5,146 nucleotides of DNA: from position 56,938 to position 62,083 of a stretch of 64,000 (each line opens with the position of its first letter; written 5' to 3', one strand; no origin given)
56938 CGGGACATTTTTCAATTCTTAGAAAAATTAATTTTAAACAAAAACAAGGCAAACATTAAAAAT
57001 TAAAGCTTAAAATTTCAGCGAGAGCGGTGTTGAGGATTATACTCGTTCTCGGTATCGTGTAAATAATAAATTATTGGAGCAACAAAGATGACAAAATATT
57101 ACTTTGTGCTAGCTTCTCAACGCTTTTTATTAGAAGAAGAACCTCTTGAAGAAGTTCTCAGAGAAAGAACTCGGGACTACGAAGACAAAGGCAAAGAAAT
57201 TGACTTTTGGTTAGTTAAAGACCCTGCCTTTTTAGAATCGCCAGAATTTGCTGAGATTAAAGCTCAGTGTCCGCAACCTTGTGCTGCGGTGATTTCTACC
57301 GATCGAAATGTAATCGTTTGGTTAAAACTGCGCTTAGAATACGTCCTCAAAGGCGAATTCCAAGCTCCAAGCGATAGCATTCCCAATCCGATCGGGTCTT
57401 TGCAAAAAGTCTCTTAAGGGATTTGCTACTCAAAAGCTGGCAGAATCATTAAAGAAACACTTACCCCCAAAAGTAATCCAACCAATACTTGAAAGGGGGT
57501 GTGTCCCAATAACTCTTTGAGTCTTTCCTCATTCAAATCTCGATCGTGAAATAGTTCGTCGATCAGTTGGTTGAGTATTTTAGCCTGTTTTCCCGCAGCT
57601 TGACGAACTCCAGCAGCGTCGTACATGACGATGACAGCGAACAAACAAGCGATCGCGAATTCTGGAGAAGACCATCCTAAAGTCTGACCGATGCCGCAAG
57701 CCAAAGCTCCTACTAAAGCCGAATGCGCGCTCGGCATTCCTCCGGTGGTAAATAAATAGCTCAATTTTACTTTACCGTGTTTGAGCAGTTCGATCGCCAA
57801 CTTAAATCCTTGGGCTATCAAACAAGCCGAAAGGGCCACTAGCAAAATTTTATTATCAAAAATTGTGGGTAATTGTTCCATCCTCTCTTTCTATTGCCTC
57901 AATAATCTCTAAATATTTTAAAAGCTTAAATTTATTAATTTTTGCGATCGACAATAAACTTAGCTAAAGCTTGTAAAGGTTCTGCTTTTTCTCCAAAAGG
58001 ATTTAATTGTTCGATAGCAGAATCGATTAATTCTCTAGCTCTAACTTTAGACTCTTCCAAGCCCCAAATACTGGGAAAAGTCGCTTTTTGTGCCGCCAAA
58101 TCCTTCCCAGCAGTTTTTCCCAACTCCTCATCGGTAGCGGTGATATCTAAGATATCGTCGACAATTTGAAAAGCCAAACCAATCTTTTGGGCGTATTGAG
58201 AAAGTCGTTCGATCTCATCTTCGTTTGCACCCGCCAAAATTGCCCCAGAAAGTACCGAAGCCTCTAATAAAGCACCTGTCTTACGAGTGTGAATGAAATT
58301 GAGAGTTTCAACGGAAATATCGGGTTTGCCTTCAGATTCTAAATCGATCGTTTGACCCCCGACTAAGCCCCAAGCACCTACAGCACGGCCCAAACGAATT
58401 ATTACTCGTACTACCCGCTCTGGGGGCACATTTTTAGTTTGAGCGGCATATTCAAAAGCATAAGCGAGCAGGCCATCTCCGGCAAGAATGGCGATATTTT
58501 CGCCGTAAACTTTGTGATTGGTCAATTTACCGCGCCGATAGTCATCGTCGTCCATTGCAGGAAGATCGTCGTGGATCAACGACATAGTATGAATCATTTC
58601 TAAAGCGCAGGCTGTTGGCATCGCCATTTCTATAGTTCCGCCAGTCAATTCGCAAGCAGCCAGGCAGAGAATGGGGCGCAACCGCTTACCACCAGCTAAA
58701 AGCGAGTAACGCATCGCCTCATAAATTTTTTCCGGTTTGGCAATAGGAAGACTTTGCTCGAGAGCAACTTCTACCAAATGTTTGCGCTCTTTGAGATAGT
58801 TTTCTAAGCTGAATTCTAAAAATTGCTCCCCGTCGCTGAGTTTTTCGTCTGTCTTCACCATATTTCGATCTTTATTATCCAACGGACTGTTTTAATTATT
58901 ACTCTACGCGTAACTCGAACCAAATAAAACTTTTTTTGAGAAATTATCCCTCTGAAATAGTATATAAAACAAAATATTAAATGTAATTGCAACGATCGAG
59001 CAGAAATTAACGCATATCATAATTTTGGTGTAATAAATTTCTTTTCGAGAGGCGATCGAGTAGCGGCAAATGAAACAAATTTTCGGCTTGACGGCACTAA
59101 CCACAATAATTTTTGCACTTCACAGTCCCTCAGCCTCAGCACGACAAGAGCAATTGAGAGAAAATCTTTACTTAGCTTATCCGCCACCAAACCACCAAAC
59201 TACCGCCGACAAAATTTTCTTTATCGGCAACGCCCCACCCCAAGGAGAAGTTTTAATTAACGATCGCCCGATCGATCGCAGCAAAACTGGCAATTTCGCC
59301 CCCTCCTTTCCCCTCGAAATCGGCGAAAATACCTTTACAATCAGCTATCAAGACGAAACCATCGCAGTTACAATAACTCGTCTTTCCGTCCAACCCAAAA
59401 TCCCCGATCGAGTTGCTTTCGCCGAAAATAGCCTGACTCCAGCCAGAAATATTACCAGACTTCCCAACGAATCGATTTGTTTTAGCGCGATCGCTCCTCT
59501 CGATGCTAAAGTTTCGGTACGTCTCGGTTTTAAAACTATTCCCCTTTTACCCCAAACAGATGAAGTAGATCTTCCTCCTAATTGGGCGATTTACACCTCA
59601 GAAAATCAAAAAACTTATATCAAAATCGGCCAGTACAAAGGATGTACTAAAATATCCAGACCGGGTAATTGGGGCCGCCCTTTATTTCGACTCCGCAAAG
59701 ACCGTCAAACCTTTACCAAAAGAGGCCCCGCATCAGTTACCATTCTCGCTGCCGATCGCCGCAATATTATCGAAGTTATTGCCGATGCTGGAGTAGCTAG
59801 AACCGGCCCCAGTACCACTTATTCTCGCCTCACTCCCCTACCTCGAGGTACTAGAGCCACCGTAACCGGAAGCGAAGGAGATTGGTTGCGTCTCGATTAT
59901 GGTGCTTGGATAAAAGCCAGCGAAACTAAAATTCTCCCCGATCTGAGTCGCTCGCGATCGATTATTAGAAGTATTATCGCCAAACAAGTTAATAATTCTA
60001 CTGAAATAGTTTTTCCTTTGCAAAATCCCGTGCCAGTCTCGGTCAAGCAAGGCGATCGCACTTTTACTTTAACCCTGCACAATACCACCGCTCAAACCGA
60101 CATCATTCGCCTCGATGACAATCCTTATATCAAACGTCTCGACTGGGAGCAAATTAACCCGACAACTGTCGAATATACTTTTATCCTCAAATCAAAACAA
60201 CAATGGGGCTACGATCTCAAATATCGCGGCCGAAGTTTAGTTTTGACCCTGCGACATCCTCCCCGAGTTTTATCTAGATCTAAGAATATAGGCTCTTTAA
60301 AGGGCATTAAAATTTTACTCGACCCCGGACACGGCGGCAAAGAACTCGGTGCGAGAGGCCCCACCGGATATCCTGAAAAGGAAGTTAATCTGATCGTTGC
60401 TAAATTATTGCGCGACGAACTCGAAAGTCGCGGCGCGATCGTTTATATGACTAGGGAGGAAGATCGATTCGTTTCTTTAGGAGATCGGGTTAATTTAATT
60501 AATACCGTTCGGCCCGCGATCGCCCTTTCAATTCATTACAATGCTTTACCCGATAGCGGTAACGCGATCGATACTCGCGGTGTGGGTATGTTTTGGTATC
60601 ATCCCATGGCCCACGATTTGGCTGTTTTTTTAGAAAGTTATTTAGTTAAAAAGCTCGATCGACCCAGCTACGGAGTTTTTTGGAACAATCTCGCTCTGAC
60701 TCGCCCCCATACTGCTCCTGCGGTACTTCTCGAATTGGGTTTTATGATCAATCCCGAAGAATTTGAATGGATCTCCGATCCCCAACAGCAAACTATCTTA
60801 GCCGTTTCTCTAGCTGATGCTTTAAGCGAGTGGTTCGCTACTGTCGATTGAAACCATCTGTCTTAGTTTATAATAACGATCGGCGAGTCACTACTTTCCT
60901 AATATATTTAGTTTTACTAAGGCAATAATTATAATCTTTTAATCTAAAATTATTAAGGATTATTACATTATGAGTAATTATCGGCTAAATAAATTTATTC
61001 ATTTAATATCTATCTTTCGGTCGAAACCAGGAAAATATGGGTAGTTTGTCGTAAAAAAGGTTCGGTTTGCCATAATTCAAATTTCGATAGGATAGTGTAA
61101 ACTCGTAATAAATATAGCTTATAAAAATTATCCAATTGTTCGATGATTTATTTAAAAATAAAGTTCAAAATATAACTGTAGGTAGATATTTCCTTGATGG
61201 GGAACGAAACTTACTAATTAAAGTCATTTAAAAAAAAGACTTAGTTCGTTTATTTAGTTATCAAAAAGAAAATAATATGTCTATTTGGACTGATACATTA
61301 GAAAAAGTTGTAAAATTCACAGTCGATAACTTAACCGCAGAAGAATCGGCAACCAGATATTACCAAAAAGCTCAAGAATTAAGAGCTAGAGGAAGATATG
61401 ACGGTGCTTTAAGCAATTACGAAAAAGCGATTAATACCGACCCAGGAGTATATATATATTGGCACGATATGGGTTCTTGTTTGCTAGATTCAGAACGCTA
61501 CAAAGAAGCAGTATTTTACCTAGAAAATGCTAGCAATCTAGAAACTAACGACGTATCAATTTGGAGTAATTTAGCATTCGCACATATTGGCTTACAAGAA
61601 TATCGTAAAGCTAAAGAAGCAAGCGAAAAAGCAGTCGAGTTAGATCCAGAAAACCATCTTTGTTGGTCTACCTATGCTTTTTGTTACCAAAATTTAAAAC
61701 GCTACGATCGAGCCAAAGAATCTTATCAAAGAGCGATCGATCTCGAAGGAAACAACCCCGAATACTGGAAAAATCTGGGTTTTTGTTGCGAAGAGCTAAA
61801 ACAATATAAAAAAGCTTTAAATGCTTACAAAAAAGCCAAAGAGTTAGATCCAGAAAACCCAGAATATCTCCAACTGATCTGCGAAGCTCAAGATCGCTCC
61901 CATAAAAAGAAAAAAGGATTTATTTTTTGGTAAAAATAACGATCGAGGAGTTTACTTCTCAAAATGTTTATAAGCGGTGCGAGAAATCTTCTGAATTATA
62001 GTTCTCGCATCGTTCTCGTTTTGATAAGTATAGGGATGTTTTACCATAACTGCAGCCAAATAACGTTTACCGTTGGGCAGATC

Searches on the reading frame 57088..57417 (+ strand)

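Call 68: search_protein_families(library=pfam, proteins=[window:57088-57417:+], max_evalue=0.00001)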
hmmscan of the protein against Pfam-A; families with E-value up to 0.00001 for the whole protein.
window:57088-57417:+ (109 aa): 1 family
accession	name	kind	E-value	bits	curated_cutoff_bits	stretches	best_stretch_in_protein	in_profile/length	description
PF10674.14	Ycf54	-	1.1e-44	151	25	1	3-93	2-92/92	Ycf54 protein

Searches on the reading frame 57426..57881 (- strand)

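Call 68: search_protein_families(library=pfam, proteins=[window:57426-57881:-], max_evalue=0.00001)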
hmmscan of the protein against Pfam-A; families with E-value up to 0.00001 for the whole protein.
window:57426-57881:- (151 aa): 1 family
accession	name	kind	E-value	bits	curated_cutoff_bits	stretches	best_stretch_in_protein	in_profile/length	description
PF02681.20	DUF212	-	2.7e-51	173.5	26.5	1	8-141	1-125/126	Divergent PAP2 family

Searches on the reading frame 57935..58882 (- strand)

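Call 68: search_protein_families(library=pfam, proteins=[window:57935-58882:-], max_evalue=0.00001)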
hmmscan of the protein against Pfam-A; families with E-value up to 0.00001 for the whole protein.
window:57935-58882:- (315 aa): 1 family
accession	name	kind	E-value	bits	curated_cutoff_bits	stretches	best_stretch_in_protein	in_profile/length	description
PF00348.22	polyprenyl_synt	-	1.7e-62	211.3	27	1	51-292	2-236/251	Polyprenyl synthetase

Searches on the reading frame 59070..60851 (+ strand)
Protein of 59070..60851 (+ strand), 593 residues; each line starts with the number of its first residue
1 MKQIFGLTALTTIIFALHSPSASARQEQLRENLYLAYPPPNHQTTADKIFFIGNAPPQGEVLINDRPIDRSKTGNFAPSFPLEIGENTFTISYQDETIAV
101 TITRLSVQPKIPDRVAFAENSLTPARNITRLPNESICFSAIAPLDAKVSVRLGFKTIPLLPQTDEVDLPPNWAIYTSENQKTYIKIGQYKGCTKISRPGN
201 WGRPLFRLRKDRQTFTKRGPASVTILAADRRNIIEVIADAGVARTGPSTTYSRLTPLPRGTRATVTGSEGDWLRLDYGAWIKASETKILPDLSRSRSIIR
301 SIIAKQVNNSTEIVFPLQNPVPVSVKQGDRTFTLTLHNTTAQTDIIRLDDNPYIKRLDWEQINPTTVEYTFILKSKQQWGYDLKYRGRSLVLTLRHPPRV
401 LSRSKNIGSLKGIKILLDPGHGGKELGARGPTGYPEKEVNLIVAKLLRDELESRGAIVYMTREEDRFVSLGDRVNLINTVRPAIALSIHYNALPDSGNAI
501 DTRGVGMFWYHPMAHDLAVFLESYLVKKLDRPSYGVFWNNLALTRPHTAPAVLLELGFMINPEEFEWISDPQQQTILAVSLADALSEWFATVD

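Call 68: search_protein_families(library=pfam, proteins=[window:59070-60851:+], max_evalue=0.00001)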
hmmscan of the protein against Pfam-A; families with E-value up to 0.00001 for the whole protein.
window:59070-60851:+ (593 aa): 1 family
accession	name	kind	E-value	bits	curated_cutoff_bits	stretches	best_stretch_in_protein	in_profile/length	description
PF01520.23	Amidase_3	-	6.5e-42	143.9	27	1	415-586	1-173/174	N-acetylmuramoyl-L-alanine amidase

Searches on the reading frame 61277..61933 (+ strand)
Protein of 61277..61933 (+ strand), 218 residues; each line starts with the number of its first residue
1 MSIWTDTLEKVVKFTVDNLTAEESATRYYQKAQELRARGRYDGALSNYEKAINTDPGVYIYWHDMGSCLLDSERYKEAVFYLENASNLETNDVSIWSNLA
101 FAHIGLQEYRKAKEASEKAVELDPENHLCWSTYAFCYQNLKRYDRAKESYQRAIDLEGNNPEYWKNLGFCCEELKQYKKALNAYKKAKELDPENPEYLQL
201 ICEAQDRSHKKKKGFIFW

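Call 68: search_protein_families(library=pfam, proteins=[window:61277-61933:+], max_evalue=0.00001)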
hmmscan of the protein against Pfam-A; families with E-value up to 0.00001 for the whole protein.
window:61277-61933:+ (218 aa): 16 families
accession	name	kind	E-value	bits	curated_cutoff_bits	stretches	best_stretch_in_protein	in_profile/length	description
PF07719.23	TPR_2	-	1.3e-33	112.7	27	2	161-194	1-34/34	Tetratricopeptide repeat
PF00515.34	TPR_1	-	4.9e-30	102.5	27.8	1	162-194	2-34/34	Tetratricopeptide repeat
PF13181.12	TPR_8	-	3.1e-27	92.8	25.7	0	94-126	2-34/34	Tetratricopeptide repeat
PF14559.12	TPR_19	-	1.1e-26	93.3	25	2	141-200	5-64/68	Tetratricopeptide repeat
PF13428.12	TPR_14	-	9.8e-22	75.7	23.5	0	130-168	4-42/44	Tetratricopeptide repeat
PF13414.12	TPR_11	-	9e-21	73.7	26.8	0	174-197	7-30/42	TPR repeat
PF13431.12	TPR_17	-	1.1e-20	72.5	24.4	0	117-147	3-33/34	Tetratricopeptide repeat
PF13424.12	TPR_12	-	3.2e-16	59.7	30.1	1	131-191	7-75/77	Tetratricopeptide repeat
PF13432.12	TPR_16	-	4.7e-16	59.3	32.7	1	141-195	11-65/65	Tetratricopeptide repeat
PF12895.13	ANAPC3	-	3e-14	53.5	27.2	1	108-187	4-82/82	Anaphase-promoting complex, cyclosome, subunit 3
PF23914.1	TPR_CcmH_CycH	-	1.3e-12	48.2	42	0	54-153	45-147/158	Cytochrome c-type biogenesis protein H TPR domain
PF13371.12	TPR_9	-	1.1e-11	45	35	0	102-160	4-62/73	Tetratricopeptide repeat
PF13429.12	TPR_15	-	2.5e-09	37.4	26.2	0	8-149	129-270/280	Tetratricopeptide repeat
PF13176.12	TPR_7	-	4.6e-09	36.1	27.9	0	165-196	3-36/36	Tetratricopeptide repeat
PF25063.1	ARM_TT21_C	-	2.3e-08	34.6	35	0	129-193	97-161/209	Tetratricopeptide repeat protein 21 C-terminal ARM domain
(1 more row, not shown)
